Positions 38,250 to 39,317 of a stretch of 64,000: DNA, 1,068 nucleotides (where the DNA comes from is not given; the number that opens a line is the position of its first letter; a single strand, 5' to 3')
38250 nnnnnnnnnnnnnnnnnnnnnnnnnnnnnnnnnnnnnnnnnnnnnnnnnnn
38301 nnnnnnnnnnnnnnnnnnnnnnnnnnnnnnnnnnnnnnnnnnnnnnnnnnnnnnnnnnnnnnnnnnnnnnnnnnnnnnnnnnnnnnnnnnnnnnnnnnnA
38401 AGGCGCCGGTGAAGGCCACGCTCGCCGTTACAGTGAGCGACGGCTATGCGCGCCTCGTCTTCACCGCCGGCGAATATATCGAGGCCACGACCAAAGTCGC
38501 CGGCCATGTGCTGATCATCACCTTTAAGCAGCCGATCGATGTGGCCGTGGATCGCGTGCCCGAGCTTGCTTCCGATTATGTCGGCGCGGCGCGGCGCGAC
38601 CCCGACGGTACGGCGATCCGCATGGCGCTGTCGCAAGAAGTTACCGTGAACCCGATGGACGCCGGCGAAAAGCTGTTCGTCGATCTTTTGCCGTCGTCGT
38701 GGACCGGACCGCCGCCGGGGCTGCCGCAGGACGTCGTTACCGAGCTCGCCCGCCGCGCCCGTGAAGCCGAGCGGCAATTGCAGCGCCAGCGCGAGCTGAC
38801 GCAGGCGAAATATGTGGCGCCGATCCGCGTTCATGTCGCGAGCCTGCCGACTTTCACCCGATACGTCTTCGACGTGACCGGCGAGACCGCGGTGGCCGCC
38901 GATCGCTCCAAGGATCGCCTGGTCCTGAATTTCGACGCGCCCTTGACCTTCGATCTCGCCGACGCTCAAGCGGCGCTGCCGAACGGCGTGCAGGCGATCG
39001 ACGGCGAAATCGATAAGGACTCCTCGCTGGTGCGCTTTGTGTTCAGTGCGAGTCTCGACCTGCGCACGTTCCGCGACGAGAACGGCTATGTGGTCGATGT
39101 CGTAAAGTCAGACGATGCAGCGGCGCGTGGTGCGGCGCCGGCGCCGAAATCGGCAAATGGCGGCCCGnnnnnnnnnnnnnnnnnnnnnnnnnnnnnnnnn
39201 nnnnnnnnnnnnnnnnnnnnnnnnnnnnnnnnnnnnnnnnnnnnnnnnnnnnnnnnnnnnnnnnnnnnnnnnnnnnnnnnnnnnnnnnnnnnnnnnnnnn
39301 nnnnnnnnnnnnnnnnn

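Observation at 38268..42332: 1354-aa secreted beta-domain / Pro-Ala linker / TPR protein behind a perfect CtrA box, embedded in the flagellar cluster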

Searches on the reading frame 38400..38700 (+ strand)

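Call 56: search_protein_families(library=pfam, proteins=[window:38400-38700:+], max_evalue=10)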
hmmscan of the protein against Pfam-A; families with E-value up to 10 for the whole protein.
window:38400-38700:+ (100 aa): 0 families

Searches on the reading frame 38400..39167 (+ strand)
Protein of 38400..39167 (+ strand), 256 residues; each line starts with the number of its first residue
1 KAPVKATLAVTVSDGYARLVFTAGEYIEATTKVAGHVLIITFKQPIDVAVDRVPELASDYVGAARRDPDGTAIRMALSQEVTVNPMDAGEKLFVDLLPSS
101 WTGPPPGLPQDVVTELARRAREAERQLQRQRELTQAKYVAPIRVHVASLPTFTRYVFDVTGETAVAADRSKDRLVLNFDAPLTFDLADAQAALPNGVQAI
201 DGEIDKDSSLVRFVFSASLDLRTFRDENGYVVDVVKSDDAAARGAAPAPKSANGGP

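Call 37: predict_structure(alignment_id=A3)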
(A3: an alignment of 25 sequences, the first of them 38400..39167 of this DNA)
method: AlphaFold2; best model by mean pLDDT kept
length: 256 residues; sequences in the alignment: 25
mean_pLDDT: 87.7   pTM: 0.53
mean pLDDT of the five models: 87.7, 85.9, 84.8, 84.7, 84.6
residues with pLDDT >= 90: 172; 70-90: 56; 50-70: 10; < 50: 18
segments of 3 or more residues with pLDDT < 50: 239-256
pLDDT, mean of each block of 10 residues (from residue 1): 92 95 95 97 96 97 97 97 94 96 91 88 85 64 90 92 91 93 91 90 90 91 92 77 40 40
secondary structure, 60 per line:
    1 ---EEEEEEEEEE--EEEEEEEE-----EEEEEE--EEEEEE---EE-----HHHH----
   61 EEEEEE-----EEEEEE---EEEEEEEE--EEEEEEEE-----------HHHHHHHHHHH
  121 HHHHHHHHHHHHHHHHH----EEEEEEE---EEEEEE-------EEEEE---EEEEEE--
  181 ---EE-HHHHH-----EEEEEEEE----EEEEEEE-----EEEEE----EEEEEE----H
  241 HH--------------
elements in order: E4-13 E16-23 E29-34 E37-42 H53-56 E61-66 E72-77 E81-88 E91-98 H110-137 E142-148 E152-157 E165-169 E173-178 H187-191 E197-204 E209-215 E221-225 E230-235

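Call 40: fold_search(model_id=the predicted structure, library=pdb)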
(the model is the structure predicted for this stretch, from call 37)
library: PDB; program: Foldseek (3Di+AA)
matches with E <= 10: 819; with E <= 0.001: 1
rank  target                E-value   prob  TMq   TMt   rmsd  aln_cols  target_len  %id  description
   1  3jc8_Qa               3.9e-05  1.00  0.31  0.20  17.9       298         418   12  Architectural model of the type IVa pilus machine in a piliated state (released 2016-03-16)
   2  4bin                  8.3e-03  1.00  0.31  0.23   8.3       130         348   15  Crystal structure of the E. coli N-acetylmuramoyl-L-alanine amidase AmiC (released 2013-08-21)
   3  4aqz_MODEL_1_A        2.4e-02  1.00  0.28  0.49   7.4       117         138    8  B2 domain of Neisseria meningitidis Pilus assembly protein PilQ (released 2012-10-17)
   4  8sw0                  2.6e-02  0.10  0.11  0.05  28.8       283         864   10  Puromycin sensitive aminopeptidase (released 2023-07-26)
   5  6vbu_1                4.2e-02  0.10  0.11  0.08  23.4       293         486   11  Structure of the bovine BBSome complex (released 2020-01-29)
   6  4rzk_B                5.1e-02  0.99  0.22  0.53   5.0       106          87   14  Crystal structure of Sulfolobus solfataricus Hsp20.1 ACD (released 2015-12-23)
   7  4av2_A                6.6e-02  1.00  0.29  0.27   4.1       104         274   12  Single particle electron microscopy of PilQ dodecameric complexes from Neisseria meningitidis. (released 2012-10-17)
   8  9nv4_A                6.6e-02  0.98  0.24  0.40  11.8       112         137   12  mjHSP16.5 apo-contracted (37C) (released 2025-04-16)
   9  4kx7_A                8.2e-02  0.07  0.11  0.04  28.8       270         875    9  Crystal structure of human aminopeptidase A (released 2013-07-31)
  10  8jkt_A                8.2e-02  0.06  0.10  0.04  29.1       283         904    9  Crystal structure of feline aminopeptidase N ectodomain (released 2024-06-05)
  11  8zjx_D                1.0e-01  0.12  0.13  0.16  25.6       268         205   10  Cryo-EM structure of the full length pAg-bound BTN2A1-BTN3A1-BTN3A2 in complex with Vgamma9-Vdelta2 TCR (MOP genotype) (released 2025-11-26)
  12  2v43_B                1.0e-01  0.08  0.13  0.12  27.6       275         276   10  Crystal structure of RseB: a sensor for periplasmic stress response in E. coli (released 2007-08-28)
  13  2v43_C                1.0e-01  0.08  0.12  0.12  27.4       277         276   10  Crystal structure of RseB: a sensor for periplasmic stress response in E. coli (released 2007-08-28)
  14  4rzk_A                1.1e-01  0.96  0.22  0.53   5.0       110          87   14  Crystal structure of Sulfolobus solfataricus Hsp20.1 ACD (released 2015-12-23)
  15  5zul_D                1.1e-01  0.92  0.23  0.51  13.2       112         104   12  Small heat shock protein from Mycobacterium marinum M : Form-3 (released 2019-01-30)
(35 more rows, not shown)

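Call 56: search_protein_families(library=pfam, proteins=[window:38400-39167:+], max_evalue=10)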
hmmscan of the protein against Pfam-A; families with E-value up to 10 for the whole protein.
window:38400-39167:+ (256 aa): 0 families
